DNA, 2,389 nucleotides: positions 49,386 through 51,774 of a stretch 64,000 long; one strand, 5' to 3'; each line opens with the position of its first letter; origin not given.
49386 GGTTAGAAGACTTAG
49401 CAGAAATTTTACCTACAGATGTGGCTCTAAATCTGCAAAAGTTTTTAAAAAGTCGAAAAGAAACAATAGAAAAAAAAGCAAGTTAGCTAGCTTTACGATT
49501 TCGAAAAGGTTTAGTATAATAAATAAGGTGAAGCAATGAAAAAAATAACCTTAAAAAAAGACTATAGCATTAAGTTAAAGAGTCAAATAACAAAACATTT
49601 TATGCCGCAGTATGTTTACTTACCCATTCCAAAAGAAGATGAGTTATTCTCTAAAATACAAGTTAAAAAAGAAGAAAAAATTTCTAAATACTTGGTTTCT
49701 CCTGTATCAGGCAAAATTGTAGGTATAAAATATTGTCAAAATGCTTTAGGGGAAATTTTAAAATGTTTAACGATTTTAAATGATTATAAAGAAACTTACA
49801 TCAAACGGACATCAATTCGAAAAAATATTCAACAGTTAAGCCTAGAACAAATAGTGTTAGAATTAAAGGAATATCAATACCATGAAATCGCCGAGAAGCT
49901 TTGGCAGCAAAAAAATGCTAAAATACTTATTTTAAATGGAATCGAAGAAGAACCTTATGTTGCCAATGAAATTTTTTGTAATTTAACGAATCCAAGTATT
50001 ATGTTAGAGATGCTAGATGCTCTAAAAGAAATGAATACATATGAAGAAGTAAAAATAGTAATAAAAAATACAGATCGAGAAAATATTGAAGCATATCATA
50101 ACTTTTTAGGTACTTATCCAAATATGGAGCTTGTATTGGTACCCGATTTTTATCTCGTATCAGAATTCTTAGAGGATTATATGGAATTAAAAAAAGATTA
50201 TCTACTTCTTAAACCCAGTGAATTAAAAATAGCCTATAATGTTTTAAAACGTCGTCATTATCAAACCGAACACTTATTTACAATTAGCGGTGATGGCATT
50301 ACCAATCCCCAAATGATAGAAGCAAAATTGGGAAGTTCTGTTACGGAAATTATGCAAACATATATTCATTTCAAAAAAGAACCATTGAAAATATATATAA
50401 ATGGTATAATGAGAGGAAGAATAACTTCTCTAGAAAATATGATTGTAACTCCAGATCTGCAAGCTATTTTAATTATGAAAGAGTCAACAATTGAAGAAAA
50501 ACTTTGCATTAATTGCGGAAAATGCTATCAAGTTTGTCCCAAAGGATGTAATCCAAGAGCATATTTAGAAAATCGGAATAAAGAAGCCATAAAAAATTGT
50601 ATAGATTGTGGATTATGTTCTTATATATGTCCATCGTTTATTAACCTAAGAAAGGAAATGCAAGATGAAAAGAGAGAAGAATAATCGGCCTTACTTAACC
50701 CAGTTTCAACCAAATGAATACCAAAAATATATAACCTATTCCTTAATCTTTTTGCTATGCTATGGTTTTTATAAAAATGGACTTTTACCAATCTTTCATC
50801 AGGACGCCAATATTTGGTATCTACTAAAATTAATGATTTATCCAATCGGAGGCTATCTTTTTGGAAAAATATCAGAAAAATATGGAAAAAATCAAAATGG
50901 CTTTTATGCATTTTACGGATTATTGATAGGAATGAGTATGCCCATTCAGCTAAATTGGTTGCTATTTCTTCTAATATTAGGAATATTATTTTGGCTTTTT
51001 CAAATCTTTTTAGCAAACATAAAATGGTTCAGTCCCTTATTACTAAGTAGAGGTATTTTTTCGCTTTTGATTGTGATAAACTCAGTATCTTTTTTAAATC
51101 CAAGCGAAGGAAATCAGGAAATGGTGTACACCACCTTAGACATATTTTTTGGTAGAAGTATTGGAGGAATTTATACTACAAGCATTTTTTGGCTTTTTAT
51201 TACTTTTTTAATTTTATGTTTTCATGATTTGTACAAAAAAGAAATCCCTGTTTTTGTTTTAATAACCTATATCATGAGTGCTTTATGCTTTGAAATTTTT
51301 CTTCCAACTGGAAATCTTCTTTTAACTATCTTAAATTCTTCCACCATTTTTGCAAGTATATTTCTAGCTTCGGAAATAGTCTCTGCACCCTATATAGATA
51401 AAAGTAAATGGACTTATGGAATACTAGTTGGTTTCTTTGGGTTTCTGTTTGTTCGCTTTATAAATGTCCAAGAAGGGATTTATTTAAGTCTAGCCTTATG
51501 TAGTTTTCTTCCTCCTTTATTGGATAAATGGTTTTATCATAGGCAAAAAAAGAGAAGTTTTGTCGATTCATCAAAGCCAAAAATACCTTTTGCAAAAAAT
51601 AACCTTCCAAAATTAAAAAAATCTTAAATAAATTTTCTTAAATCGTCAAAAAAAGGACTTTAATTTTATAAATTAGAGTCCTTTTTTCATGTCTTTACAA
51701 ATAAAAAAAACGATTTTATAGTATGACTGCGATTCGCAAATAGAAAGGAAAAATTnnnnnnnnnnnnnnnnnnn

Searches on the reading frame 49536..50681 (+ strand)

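Call 94: search_protein_families(library=pfam, proteins=[window:49536-50681:+], max_evalue=0.0001)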
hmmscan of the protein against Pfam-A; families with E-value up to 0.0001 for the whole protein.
window:49536-50681:+ (382 aa): 12 families
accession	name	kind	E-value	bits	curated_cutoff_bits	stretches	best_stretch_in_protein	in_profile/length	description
PF13237.11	Fer4_10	-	4e-08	33.5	25.5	1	319-366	4-53/53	4Fe-4S dicluster domain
PF13183.11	Fer4_8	-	9.7e-08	32.9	27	0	352-378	2-28/68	4Fe-4S dicluster domain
PF14697.11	Fer4_21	-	1.9e-07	31.5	35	1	318-367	2-53/59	4Fe-4S dicluster domain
PF01512.22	Complex1_51K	-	2e-07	31.4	31.2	1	123-208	21-111/150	Nuo51 FMN-binding domain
PF00037.32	Fer4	-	2.9e-07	30.4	21.1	0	319-338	3-22/24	4Fe-4S binding domain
PF13534.11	Fer4_17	-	8.7e-07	29.8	22.2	0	347-367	38-58/61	4Fe-4S dicluster domain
PF13746.11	Fer4_18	-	8.7e-07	29.6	27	0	344-376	50-82/114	4Fe-4S dicluster domain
PF12797.12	Fer4_2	-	1.2e-06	28.6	24.5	0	319-335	5-21/22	4Fe-4S binding domain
PF13187.11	Fer4_9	-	3.2e-06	27.5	27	1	324-367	2-49/52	4Fe-4S dicluster domain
PF12837.12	Fer4_6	-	3.8e-06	27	25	0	318-337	3-22/24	4Fe-4S binding domain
PF12838.12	Fer4_7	-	9.4e-06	26.4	27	0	324-367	2-50/52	4Fe-4S dicluster domain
PF12800.12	Fer4_4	-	9.2e-05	22.9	24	0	323-337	3-17/17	4Fe-4S binding domain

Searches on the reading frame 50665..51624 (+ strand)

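Call 94: search_protein_families(library=pfam, proteins=[window:50665-51624:+], max_evalue=0.0001)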
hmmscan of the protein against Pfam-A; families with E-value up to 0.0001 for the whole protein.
window:50665-51624:+ (320 aa): 1 family
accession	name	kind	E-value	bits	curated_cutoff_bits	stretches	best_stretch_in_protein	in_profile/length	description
PF03116.20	NQR2_RnfD_RnfE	-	7.5e-24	85.1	27.7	1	50-293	42-293/296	NQR2, RnfD, RnfE family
